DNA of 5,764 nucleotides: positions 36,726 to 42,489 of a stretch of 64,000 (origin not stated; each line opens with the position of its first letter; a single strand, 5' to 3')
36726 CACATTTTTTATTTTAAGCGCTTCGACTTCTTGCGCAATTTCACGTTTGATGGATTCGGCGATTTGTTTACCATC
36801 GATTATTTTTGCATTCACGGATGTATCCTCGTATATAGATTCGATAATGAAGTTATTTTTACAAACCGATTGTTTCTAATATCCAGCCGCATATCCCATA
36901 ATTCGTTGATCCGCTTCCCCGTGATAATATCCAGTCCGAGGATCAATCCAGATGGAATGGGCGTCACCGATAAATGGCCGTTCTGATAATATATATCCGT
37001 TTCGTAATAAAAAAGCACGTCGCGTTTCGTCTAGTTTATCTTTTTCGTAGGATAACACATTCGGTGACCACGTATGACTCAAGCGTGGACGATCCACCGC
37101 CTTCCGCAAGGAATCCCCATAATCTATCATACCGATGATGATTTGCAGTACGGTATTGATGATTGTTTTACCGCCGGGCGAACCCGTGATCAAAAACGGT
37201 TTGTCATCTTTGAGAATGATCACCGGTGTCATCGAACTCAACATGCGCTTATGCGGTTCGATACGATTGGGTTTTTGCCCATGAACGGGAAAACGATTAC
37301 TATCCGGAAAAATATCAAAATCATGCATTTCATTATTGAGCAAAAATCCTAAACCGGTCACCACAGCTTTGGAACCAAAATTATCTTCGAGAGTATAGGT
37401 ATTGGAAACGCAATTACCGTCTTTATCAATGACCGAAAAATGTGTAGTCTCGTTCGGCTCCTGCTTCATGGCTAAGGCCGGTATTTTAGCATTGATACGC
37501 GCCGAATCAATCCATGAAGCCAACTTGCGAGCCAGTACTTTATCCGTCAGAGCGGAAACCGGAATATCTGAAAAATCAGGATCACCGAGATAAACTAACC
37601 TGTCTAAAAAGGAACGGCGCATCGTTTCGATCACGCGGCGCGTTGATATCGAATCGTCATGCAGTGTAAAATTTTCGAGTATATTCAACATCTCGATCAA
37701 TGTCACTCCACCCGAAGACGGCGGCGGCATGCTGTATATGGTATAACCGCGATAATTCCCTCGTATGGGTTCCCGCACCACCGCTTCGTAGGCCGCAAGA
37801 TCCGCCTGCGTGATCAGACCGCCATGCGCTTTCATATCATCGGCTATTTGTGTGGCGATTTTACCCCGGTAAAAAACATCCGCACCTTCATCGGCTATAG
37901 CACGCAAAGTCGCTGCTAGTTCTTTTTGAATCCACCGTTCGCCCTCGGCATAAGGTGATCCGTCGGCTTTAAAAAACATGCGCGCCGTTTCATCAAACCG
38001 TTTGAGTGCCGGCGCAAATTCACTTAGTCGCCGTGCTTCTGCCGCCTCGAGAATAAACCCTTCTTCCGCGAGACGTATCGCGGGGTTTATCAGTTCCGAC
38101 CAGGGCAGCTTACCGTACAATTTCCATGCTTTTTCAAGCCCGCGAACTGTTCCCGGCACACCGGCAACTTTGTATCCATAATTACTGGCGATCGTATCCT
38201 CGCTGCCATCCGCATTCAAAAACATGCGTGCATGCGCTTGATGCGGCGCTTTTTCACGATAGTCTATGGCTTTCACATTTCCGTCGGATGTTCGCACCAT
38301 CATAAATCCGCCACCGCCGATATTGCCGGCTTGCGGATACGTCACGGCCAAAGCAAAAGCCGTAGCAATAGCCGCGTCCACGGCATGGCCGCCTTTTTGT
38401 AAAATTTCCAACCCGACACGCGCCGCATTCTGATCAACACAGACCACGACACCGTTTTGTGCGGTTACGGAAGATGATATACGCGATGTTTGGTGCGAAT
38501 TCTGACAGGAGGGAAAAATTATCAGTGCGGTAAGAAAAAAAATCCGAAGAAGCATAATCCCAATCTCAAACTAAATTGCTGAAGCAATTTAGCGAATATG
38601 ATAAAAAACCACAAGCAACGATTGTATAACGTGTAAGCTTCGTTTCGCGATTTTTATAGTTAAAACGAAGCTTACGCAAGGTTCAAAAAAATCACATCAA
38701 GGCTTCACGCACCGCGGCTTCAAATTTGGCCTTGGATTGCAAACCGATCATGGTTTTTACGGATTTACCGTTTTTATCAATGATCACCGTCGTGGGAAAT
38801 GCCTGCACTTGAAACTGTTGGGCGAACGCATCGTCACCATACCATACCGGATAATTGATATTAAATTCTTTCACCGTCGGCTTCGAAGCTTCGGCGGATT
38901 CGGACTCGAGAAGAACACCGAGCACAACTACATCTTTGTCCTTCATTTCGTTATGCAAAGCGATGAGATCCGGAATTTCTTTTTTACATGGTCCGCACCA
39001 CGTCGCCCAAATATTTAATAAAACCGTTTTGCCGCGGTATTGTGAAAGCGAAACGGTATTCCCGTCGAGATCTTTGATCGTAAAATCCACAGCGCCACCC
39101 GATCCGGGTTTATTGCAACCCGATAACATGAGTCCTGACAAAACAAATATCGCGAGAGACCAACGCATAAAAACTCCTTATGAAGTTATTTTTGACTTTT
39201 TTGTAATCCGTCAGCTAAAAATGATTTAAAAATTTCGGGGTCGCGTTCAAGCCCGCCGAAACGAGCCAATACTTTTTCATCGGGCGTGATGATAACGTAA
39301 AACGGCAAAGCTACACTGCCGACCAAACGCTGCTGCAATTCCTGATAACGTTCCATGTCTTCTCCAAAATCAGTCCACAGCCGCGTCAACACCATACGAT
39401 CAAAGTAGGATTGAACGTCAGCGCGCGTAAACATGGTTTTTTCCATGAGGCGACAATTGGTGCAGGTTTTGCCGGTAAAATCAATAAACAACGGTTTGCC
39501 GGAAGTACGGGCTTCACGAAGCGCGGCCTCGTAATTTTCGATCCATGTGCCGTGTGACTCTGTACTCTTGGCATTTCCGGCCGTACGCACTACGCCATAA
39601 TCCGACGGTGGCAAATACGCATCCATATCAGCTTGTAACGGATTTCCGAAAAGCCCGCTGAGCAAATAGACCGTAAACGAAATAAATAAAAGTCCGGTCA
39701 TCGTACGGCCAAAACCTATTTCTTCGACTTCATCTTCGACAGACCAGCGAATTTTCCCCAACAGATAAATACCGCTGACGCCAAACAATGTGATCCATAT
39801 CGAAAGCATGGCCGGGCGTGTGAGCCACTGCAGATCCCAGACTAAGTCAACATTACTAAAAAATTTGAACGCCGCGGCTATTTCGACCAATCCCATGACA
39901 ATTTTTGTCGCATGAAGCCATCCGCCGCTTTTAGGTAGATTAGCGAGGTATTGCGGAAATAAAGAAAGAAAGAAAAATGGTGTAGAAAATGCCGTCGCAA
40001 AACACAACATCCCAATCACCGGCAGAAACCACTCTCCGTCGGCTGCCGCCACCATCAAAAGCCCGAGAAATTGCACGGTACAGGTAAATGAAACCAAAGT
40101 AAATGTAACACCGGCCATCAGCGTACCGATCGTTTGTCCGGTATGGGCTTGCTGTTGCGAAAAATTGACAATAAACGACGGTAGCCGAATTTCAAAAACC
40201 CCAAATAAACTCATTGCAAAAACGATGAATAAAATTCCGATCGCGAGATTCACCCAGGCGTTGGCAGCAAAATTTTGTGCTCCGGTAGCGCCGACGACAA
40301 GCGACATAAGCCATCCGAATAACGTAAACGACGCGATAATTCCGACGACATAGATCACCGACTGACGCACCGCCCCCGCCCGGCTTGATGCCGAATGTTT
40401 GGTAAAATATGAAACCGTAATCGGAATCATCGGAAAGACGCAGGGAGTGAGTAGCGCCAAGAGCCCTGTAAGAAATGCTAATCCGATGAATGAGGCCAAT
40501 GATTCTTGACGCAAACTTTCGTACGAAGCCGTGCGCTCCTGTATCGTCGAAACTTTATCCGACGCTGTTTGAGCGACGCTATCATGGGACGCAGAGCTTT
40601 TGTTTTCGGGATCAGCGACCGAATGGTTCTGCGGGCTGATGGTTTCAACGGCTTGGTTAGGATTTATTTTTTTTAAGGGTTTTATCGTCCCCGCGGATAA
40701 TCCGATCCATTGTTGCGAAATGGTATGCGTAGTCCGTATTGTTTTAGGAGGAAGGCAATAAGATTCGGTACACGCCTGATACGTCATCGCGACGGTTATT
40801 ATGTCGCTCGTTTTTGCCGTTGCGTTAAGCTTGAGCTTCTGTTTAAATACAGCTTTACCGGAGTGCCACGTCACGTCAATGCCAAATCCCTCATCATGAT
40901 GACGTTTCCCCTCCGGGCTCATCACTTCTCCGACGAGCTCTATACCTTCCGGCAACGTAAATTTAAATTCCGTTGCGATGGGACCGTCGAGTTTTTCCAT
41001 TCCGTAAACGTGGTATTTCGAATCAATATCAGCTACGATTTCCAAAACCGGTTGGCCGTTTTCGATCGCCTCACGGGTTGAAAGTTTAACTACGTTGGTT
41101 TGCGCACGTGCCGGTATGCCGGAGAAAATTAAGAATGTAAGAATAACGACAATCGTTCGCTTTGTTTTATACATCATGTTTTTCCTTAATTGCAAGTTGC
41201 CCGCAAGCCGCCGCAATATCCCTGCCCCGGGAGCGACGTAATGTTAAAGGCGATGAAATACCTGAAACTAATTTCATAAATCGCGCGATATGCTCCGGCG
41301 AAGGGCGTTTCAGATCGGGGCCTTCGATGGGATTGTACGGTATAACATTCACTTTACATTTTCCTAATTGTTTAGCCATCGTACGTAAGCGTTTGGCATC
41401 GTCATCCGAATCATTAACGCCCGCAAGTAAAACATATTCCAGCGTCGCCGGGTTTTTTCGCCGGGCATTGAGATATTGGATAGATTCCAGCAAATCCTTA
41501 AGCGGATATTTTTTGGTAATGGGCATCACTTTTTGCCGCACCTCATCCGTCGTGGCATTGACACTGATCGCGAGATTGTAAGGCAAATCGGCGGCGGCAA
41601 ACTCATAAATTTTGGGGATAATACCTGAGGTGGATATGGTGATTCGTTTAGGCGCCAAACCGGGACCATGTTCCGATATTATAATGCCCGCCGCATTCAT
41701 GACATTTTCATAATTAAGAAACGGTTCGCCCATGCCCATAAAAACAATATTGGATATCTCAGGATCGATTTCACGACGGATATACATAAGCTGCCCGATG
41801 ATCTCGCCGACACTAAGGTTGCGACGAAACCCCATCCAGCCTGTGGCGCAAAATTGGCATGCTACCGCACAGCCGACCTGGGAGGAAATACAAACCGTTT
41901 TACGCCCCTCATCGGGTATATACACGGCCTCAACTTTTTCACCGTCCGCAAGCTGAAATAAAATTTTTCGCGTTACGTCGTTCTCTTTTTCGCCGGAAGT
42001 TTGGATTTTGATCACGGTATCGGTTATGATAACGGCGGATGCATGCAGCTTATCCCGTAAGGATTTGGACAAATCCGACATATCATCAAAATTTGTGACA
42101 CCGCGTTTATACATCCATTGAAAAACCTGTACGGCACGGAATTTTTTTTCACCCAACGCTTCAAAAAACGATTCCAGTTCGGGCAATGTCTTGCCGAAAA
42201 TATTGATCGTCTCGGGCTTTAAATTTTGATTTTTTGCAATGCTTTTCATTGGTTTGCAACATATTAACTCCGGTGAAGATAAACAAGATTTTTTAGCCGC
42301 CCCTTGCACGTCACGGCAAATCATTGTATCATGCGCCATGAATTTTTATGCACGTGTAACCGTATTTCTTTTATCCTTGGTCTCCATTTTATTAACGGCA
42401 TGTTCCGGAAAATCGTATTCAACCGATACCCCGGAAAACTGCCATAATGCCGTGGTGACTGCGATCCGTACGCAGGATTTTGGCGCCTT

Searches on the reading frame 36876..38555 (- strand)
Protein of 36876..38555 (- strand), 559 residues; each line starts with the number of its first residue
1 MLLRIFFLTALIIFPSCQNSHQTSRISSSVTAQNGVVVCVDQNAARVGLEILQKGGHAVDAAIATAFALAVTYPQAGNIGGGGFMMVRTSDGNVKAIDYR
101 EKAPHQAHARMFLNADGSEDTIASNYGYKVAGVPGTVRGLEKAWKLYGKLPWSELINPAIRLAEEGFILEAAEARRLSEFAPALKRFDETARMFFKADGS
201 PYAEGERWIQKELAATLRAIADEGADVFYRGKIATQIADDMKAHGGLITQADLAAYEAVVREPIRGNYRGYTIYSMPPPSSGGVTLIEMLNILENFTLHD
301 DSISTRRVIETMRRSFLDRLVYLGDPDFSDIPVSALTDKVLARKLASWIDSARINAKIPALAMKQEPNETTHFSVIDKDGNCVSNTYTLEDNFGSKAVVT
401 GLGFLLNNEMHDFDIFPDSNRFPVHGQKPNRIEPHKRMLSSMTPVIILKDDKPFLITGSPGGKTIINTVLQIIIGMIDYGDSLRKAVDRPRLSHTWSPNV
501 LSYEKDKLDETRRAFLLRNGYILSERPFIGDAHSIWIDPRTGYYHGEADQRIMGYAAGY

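Call 56: search_protein_families(library=pfam, proteins=[window:36876-38555:-], max_evalue=0.0001)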
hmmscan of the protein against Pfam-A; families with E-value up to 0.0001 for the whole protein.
window:36876-38555:- (559 aa): 1 family
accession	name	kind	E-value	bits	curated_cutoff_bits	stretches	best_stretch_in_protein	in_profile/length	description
PF01019.26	G_glu_transpept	-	3.8e-160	534.5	27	1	50-551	2-509/512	Gamma-glutamyltranspeptidase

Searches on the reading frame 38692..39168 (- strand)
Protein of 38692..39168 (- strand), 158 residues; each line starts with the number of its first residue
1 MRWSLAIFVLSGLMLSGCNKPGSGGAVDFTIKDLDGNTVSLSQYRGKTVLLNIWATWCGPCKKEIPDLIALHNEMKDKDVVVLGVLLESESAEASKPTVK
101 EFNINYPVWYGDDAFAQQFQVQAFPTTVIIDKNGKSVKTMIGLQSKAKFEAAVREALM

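Call 56: search_protein_families(library=pfam, proteins=[window:38692-39168:-], max_evalue=0.0001)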
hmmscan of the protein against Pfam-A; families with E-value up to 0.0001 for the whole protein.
window:38692-39168:- (158 aa): 6 families
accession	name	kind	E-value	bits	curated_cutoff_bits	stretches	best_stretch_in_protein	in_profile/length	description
PF00578.27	AhpC-TSA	-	2.7e-25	89.1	26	1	26-135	5-120/124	AhpC/TSA family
PF08534.16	Redoxin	-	7.7e-24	84.6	26.6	1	28-142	8-134/148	Redoxin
PF13905.12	Thioredoxin_8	-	2.8e-14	53.6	27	1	46-135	1-93/94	Thioredoxin-like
PF00085.26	Thioredoxin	-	4.3e-13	49.6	23.5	1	46-101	18-72/103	Thioredoxin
PF13098.12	Thioredoxin_2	-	4.9e-08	33.7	27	1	45-152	4-103/104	Thioredoxin-like domain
PF00255.25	GSHPx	-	5.1e-08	32.9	27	1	28-85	3-59/108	Glutathione peroxidase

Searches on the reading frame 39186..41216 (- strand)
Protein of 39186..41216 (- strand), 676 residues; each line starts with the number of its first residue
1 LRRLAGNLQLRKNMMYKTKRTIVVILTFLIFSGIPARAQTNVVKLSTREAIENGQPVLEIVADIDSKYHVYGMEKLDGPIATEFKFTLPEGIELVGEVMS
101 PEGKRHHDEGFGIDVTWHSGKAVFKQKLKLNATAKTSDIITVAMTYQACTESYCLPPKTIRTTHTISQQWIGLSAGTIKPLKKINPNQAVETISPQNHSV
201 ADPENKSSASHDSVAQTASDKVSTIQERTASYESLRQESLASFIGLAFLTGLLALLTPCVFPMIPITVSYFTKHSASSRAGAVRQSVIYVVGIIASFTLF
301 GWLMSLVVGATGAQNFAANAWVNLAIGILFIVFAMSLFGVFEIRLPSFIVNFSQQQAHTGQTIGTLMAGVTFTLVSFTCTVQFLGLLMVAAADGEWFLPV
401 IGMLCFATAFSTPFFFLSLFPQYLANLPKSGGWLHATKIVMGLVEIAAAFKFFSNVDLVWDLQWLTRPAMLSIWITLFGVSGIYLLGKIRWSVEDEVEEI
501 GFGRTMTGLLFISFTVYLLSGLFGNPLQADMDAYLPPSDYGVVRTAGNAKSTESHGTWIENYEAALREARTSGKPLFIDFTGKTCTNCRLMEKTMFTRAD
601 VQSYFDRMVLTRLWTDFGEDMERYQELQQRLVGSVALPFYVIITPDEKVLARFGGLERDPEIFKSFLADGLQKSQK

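Call 56: search_protein_families(library=pfam, proteins=[window:39186-41216:-], max_evalue=0.0001)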
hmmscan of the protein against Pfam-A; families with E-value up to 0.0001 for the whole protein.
window:39186-41216:- (676 aa): 5 families
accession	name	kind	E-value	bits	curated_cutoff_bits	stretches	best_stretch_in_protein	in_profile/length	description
PF02683.22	DsbD_TM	-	6.9e-27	94.6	27.1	1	244-453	5-215/219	Cytochrome C biogenesis protein transmembrane domain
PF11412.14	DsbD_N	-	8.8e-13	48.8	25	1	52-162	16-115/119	Thiol:disulfide interchange protein DsbD, N-terminal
PF13899.12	Thioredoxin_7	-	1.1e-11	45.1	27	1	557-645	1-83/83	Thioredoxin-like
PF13098.12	Thioredoxin_2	-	2.5e-08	34.7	27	1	570-665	2-102/104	Thioredoxin-like domain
PF03190.21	Thioredox_DsbH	-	4.5e-07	30.4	27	1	557-650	21-116/163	Protein of unknown function, DUF255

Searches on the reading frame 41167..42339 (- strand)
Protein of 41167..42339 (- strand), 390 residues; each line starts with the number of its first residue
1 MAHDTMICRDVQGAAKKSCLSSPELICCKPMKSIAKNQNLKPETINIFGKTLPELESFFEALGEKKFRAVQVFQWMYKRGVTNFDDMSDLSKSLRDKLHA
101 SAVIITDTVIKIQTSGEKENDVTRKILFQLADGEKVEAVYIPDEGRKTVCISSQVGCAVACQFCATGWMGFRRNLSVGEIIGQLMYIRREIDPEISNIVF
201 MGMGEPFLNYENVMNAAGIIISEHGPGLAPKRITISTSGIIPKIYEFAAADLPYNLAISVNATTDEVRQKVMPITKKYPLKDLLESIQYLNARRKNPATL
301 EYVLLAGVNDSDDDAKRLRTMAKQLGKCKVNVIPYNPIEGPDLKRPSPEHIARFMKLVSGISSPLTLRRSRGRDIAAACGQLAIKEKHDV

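Call 56: search_protein_families(library=pfam, proteins=[window:41167-42339:-], max_evalue=0.0001)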
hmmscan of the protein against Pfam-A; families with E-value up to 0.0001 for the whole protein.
window:41167-42339:- (390 aa): 2 families
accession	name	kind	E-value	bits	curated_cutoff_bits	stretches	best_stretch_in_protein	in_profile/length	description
PF21016.3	RlmN_N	-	2.3e-24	85.3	24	1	45-104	1-60/60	Ribosomal RNA large subunit methyltransferase N-terminal domain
PF04055.27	Radical_SAM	-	3.1e-17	63.7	29.5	1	152-314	2-161/166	Radical SAM superfamily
